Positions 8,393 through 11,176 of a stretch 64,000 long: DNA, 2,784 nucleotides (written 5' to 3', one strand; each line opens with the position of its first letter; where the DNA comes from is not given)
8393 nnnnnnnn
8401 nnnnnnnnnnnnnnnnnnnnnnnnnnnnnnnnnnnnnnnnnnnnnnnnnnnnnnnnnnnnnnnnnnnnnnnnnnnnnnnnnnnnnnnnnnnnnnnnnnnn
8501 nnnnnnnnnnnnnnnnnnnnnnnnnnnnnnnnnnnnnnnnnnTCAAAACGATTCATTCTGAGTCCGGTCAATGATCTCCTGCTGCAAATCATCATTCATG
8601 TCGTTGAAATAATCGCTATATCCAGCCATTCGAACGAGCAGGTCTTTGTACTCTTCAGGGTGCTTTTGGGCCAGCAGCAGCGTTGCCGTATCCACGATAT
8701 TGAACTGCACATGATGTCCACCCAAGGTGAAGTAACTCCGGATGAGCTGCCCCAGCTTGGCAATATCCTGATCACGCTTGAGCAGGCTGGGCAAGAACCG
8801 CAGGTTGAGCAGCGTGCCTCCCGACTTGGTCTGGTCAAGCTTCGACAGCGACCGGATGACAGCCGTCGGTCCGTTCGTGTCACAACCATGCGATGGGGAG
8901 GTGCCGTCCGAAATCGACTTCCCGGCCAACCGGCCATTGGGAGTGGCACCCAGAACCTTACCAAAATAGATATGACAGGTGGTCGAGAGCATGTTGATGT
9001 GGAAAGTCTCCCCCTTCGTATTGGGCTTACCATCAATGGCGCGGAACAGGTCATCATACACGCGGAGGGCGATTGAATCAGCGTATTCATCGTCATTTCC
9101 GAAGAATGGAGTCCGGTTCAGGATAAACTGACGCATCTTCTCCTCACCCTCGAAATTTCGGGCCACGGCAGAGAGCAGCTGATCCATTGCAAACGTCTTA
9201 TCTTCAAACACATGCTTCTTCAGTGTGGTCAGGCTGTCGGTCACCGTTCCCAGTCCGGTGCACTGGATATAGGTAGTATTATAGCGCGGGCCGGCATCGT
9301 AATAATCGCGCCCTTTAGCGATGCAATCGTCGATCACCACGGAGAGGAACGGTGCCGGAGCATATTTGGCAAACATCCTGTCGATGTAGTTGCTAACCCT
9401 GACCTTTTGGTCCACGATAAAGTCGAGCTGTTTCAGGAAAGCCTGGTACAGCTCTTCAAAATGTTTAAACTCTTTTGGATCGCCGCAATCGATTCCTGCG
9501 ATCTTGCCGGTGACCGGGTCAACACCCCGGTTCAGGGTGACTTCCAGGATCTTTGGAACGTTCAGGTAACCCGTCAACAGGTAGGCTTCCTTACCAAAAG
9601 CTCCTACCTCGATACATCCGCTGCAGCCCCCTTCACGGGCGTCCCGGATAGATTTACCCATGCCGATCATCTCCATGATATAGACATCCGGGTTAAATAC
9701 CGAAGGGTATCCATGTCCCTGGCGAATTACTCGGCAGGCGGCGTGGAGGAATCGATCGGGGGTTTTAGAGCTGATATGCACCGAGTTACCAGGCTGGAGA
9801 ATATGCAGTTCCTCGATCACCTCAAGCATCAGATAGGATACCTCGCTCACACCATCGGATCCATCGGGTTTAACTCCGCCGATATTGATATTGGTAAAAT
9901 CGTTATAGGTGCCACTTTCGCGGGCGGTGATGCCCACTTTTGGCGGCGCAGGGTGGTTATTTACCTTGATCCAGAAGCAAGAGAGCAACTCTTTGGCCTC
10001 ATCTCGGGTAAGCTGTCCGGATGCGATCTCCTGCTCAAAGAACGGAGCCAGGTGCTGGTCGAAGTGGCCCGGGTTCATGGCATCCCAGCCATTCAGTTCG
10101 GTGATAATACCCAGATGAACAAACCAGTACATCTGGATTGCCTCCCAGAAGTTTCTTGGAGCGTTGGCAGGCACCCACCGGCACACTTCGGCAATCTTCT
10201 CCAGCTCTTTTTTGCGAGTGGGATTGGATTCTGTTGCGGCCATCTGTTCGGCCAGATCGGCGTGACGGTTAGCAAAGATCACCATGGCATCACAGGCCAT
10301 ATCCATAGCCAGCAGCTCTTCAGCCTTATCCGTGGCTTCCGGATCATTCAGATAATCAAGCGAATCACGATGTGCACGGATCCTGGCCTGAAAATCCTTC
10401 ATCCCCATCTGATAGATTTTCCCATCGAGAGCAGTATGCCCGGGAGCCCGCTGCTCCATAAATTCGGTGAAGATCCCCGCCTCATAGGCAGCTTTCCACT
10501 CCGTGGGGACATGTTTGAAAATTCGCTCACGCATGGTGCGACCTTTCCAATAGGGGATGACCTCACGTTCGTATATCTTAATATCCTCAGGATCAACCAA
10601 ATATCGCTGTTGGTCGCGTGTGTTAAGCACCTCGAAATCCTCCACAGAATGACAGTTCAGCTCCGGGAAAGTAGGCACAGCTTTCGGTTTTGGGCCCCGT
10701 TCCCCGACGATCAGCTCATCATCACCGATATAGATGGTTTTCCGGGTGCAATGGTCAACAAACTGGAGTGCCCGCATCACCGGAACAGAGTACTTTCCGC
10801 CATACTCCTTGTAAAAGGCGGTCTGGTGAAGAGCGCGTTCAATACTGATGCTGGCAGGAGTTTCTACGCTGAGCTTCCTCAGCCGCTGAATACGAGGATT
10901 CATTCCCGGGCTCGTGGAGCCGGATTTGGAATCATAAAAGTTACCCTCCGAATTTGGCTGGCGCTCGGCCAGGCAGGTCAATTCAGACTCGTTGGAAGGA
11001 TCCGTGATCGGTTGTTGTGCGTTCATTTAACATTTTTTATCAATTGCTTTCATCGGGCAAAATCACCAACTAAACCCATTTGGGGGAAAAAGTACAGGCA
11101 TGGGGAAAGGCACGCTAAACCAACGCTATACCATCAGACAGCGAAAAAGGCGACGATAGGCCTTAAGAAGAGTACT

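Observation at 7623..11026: Context-less glycyl-radical enzyme and activase with unassigned substrate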

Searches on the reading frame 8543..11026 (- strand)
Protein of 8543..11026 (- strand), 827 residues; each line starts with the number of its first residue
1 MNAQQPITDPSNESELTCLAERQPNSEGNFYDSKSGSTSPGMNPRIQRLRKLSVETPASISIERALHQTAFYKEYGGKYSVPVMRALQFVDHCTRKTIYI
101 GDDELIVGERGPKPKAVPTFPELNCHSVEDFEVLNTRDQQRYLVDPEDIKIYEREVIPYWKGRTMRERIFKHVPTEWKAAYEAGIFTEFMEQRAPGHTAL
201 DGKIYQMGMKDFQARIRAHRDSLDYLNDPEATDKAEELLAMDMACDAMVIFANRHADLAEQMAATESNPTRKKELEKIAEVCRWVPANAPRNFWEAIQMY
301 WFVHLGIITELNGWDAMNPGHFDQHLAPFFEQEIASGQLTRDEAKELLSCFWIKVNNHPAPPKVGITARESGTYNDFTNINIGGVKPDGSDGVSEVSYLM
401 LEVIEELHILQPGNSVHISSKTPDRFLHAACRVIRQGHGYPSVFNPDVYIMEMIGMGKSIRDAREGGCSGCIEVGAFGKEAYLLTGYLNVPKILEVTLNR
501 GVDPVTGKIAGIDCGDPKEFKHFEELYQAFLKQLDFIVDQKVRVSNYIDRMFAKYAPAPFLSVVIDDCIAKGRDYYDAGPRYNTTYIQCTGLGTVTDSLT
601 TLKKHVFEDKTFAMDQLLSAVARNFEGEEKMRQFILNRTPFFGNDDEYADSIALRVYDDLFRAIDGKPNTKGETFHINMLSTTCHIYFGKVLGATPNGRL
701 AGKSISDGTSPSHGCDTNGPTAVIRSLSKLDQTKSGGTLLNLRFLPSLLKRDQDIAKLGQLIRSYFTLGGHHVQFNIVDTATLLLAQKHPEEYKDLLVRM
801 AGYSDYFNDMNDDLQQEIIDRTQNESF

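Call 5: search_protein_families(library=pfam, proteins=[window:8543-11026:-])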
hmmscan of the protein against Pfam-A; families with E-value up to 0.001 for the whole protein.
window:8543-11026:- (827 aa): 2 families
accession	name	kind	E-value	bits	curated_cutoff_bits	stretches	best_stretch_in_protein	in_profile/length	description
PF02901.20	PFL-like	-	8.5e-230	765.2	24.3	1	42-689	1-647/647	Pyruvate formate lyase-like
PF01228.26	Gly_radical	-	3.2e-33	114.9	22.2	1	706-808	2-106/106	Glycine radical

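Call 6: search_protein_families(library=ncbifam, proteins=[window:8543-11026:-])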
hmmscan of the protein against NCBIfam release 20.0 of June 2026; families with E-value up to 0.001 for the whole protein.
window:8543-11026:- (827 aa): 12 families
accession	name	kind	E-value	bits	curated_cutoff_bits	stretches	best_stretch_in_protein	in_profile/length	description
NF043068.1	glycl_HYPD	equivalog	0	1173.8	1100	1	44-825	2-783/784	trans-4-hydroxy-L-proline dehydratase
TIGR01774.1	PFL2-3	subfamily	7e-186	619.9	678.2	1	43-823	3-783/786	formate C-acetyltransferase/glycerol dehydratase family glycyl radical enzyme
NF048011.1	SfplDhtHpsGDes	equivalog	2e-170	568.9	1000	1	49-825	30-820/821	(2S)-3-sulfopropanediol dehydratase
TIGR04394.1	choline_CutC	equivalog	2.3e-148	496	1050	1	44-825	3-787/789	choline trimethylamine-lyase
NF048009.1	SfplDhtHpfGKleb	equivalog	1e-137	460.5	1000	1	43-823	25-821/824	(2S)-3-sulfopropanediol dehydratase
NF007437.0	PRK09983.1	equivalog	2.5e-137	459.1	1109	1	42-823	1-762/765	formate C-acetyltransferase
NF033718.1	indole_decarb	equivalog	5.6e-118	395.4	1100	2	154-626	166-645/868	indoleacetate decarboxylase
NF033715.1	glycyl_HPDL_Lrg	equivalog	1.7e-96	324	1150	2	240-625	274-678/901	4-hydroxyphenylacetate decarboxylase large subunit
TIGR01255.1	pyr_form_ly_1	equivalog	5.7e-43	147.4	994.2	1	291-826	234-743/744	formate C-acetyltransferase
NF038360.1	rad_fix_GrcA3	exception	9.2e-17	60.9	158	1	752-826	3-77/78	autonomous glycyl radical cofactor GrcA3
TIGR04365.1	spare_glycyl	equivalog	7.9e-09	35.9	170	1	769-826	68-125/126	autonomous glycyl radical cofactor GrcA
NF008341.1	PRK11127.1-1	equivalog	3.4e-08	33.4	145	1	769-824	22-77/80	autonomous glycyl radical cofactor GrcA2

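Call 7: search_solved_structures(query=window:8543-11026:-, max_evalue=1e-10)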
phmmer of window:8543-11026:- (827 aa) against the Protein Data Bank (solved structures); distinct sequences matched with E-value up to 1e-10: 35.
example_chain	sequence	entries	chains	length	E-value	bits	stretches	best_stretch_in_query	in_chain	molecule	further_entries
6vxc_A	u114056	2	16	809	1.1e-290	969.9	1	40-824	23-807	Trans-4-hydroxy-L-proline dehydratase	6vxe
9f3w_A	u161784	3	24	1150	5.6e-147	494.6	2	23-827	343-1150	Choline trimethylamine-lyase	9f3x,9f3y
1r8w_A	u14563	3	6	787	1.3e-144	486.8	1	45-824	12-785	glycerol dehydratase | B12-independent glycerol dehydratase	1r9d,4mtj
6lon_B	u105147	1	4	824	3.3e-137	462.3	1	56-824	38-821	PFL2/glycerol dehydratase family glycyl radical enzyme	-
9rco_A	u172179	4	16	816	4.3e-130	438.8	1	36-824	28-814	Glycyl radical protein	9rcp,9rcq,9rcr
5ymr_B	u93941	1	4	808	2.1e-129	436.5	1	56-824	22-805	Formate acetyltransferase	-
5fay_A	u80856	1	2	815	2.8e-128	432.8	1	40-824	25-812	Choline trimethylamine-lyase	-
5fau_A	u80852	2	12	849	3.1e-128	432.6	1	39-824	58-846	Choline trimethylamine-lyase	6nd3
9r0v_A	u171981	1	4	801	3.3e-128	432.5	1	39-824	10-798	Choline trimethylamine-lyase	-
6vue_A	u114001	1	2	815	4.3e-128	432.2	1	40-824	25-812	Choline trimethylamine-lyase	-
5faw_A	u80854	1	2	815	4.3e-128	432.1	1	40-824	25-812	Choline trimethylamine-lyase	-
9ht9_A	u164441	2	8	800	5.7e-128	431.8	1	41-824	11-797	Choline trimethylamine-lyase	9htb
5fav_A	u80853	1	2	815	1.1e-127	430.8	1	40-824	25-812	Choline trimethylamine-lyase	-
5kdp_A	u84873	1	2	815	2.8e-127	429.5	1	40-824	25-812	Choline trimethylamine-lyase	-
8iof_A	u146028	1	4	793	6.1e-126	425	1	44-826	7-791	Benzylsuccinate synthase alpha subunit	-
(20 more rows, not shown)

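Call 8: search_solved_structures(query=window:8543-11026:-, max_evalue=1e-200, show_alignments=1)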
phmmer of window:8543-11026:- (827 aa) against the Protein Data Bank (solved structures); distinct sequences matched with E-value up to 1e-200: 1.
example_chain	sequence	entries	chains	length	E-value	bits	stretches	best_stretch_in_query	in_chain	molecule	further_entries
6vxc_A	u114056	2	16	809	1.1e-290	969.9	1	40-824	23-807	Trans-4-hydroxy-L-proline dehydratase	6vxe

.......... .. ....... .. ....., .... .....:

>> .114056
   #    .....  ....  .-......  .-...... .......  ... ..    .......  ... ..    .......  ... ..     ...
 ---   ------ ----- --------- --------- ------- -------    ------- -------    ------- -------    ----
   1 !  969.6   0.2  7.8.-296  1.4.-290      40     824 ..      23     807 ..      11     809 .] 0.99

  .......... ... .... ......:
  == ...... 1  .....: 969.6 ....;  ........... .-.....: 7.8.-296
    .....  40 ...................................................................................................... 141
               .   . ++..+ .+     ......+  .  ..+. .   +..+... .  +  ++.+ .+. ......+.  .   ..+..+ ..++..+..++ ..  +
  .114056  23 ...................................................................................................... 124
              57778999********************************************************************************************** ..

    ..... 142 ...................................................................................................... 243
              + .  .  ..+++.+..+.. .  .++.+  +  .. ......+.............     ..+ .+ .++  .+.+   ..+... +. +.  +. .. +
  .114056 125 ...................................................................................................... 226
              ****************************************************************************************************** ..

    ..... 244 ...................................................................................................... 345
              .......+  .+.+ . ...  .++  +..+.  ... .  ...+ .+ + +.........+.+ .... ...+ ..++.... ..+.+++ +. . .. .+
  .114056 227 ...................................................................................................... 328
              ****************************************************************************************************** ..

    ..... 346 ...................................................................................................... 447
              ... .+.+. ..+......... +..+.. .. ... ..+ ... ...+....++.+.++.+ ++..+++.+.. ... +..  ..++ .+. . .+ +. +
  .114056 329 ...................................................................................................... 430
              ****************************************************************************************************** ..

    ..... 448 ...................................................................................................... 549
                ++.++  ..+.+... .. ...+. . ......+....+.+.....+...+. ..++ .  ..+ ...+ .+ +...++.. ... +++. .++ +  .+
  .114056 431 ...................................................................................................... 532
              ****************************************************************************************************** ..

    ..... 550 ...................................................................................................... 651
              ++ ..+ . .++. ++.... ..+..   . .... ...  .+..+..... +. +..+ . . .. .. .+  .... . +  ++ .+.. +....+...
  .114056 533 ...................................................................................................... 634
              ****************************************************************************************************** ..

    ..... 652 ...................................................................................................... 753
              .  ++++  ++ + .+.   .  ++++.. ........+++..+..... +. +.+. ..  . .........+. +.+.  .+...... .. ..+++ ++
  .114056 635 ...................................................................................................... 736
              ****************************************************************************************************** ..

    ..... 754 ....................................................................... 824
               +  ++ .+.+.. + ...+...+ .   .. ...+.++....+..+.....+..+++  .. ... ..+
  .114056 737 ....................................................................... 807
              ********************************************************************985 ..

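Call 18: find_homologous_proteins(query=window:8543-11026:-, max_evalue=1e-50)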
Query window:8543-11026:- (827 aa): 8000 proteins with E <= 1e-50 among 8000 candidates; the best 120 are listed.
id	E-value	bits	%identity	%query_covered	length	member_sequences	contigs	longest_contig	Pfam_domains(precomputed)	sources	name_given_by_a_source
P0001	0.0e+0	1937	100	100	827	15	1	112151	PF02901.21,PF01228.27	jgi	-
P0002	0.0e+0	1701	87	98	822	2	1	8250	PF02901.21,PF01228.27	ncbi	-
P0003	0.0e+0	1675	85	98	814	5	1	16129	PF02901.21,PF01228.27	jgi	jgi:formate C-acetyltransferase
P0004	0.0e+0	1675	85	98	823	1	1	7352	PF02901.21,PF01228.27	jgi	jgi:pyruvate formate-lyase/glycerol dehydratase family glycyl radical enzyme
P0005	0.0e+0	1672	85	99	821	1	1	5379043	PF02901.21,PF01228.27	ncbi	-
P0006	0.0e+0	1668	85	98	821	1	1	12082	PF02901.21,PF01228.27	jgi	jgi:formate C-acetyltransferase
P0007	0.0e+0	1663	85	98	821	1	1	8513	PF02901.21,PF01228.27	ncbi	-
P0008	0.0e+0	1663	85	98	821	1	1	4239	PF02901.21,PF01228.27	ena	-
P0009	0.0e+0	1656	85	98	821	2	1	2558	PF02901.21,PF01228.27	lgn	-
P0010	0.0e+0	1655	85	98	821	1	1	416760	PF02901.21,PF01228.27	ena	-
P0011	0.0e+0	1652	84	99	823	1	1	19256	PF02901.21,PF01228.27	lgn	-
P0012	0.0e+0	1650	84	98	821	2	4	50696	PF02901.21,PF01228.27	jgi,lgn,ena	-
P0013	0.0e+0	1649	85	98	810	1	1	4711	PF02901.21,PF01228.27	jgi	jgi:formate C-acetyltransferase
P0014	0.0e+0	1648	84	99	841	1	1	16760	PF02901.21,PF01228.27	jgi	jgi:trans-4-hydroxy-L-proline dehydratase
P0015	0.0e+0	1648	85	98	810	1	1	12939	PF02901.21,PF01228.27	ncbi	-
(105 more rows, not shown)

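Call 19: find_related_loci(query=window:8543-11026:-, collection=genome_contigs, flank=10000)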
Query window:8543-11026:- (827 aa) in genome_contigs; peptide patterns used: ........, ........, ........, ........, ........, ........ (x = any residue, [..] = any of these).
599 stretches matched a pattern (row limit reached: there are more); 585 encode a relative of the query (tblastn E <= 1e-3); the best 80 are kept; 80 distinct loci.
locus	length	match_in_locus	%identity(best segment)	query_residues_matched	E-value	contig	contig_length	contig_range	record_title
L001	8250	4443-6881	87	15-827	0e+0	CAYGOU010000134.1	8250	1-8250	MAG TPA_asm: uncultured Porphyromonadaceae bacterium isolate ERP113451_co4_87 genome assembly, contig: NODE_6215_length_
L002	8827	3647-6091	85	13-827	0e+0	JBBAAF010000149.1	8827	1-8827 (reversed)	MAG: Bacteroidales bacterium isolate SO_2017_GW3_35 scaffold_3877_c1_OW296A_2017, whole genome shotgun sequence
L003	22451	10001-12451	85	9-825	0e+0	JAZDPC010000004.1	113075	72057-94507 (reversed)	MAG: Bacteroidota bacterium isolate MEGAHIT-group-0.816 k141_3226506, whole genome shotgun sequence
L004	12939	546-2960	85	21-825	0e+0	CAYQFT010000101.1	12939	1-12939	MAG TPA_asm: uncultured Porphyromonadaceae bacterium isolate SRP272421_co2_431 genome assembly, contig: NODE_16513_lengt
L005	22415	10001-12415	84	21-825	0e+0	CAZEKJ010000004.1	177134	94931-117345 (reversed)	MAG TPA_asm: uncultured Porphyromonadaceae bacterium isolate binchicken_co266_44 genome assembly, contig: NODE_176_lengt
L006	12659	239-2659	84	21-827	0e+0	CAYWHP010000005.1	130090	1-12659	MAG TPA_asm: uncultured Porphyromonadaceae bacterium isolate SRP272421_co1_454 genome assembly, contig: NODE_104_length_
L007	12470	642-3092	83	4-827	0e+0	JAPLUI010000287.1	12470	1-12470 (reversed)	MAG: Verrucomicrobia bacterium isolate LacPavin_0419_WC70L_MAG_62_22 LacPavin_0419_WC70L_scaffold_145253, whole genome s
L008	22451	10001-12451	83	9-825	0e+0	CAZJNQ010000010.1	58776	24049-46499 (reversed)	MAG TPA_asm: uncultured Porphyromonadaceae bacterium isolate SRP098346_co1_210 genome assembly, contig: NODE_195_length_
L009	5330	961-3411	82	11-827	0e+0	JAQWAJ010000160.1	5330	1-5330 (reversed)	MAG: Bacteroidales bacterium isolate STF2_194 NODE_56417_length_5330_cov_2.256583_Sandtown_F2, whole genome shotgun sequ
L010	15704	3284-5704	83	21-827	0e+0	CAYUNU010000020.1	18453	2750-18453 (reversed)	MAG TPA_asm: uncultured Porphyromonadaceae bacterium isolate binchicken_co42_430 genome assembly, contig: NODE_4012_leng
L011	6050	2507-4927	82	21-827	0e+0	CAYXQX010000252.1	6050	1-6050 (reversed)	MAG TPA_asm: uncultured Porphyromonadaceae bacterium isolate SRP191223_co1_27 genome assembly, contig: NODE_17978_length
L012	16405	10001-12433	80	17-827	0e+0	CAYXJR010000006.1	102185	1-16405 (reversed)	MAG TPA_asm: uncultured Porphyromonadaceae bacterium isolate SRP178699_co1_495 genome assembly, contig: NODE_117_length_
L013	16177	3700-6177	79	3-827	0e+0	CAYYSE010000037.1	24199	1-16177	MAG TPA_asm: uncultured Coraliomargarita sp. isolate SRP118108_co4_14 genome assembly, contig: NODE_1410_length_24199_co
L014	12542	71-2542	78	5-827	0e+0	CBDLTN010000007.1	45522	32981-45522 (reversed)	MAG TPA_asm: uncultured Sulfurospirillum sp. isolate SRR2018010_concoct_10 genome assembly, contig: ERZ3820729.130, whol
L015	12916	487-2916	79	18-827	0e+0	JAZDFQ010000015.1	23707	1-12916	MAG: Ignavibacteriota bacterium isolate MEGAHIT-group-0.214 k141_11860231, whole genome shotgun sequence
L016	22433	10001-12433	79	17-827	0e+0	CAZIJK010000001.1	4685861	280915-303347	MAG TPA_asm: uncultured Melioribacter sp. isolate SRP302447_co3_778 genome assembly, contig: NODE_1_length_4685861_cov_7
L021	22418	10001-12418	79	21-827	0e+0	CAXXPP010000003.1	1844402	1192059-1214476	MAG: uncultured Draconibacterium sp. isolate 714386e1-bc16-422e-93f9-a3f32d7c9c6c genome assembly, contig: contig_3, who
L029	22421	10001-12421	78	21-827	0e+0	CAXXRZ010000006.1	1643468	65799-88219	MAG: uncultured Draconibacterium sp. isolate e6f8527d-8532-42de-a18c-3e25f3ade8e3 genome assembly, contig: contig_6, who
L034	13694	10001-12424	79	20-827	0e+0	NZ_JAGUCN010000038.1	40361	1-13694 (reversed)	Carboxylicivirga mesophila strain JCM 18290 scaffold_38_length=40362, whole genome shotgun sequence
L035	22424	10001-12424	79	21-827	0e+0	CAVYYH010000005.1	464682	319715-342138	MAG: uncultured Bacteroidales bacterium isolate MFD02979.bin.1.67 genome assembly, contig: contig_30417, whole genome sh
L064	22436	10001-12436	77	17-827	0e+0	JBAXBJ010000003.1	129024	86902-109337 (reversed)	MAG: Bacteroidota bacterium isolate ELA164 MAG164_3, whole genome shotgun sequence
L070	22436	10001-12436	77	17-827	0e+0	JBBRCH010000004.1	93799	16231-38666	MAG: Bacteroidales bacterium isolate Co_metawrap_2392 Cmw_2392_k141_13714889_length_93799_cov_25.9989, whole genome shot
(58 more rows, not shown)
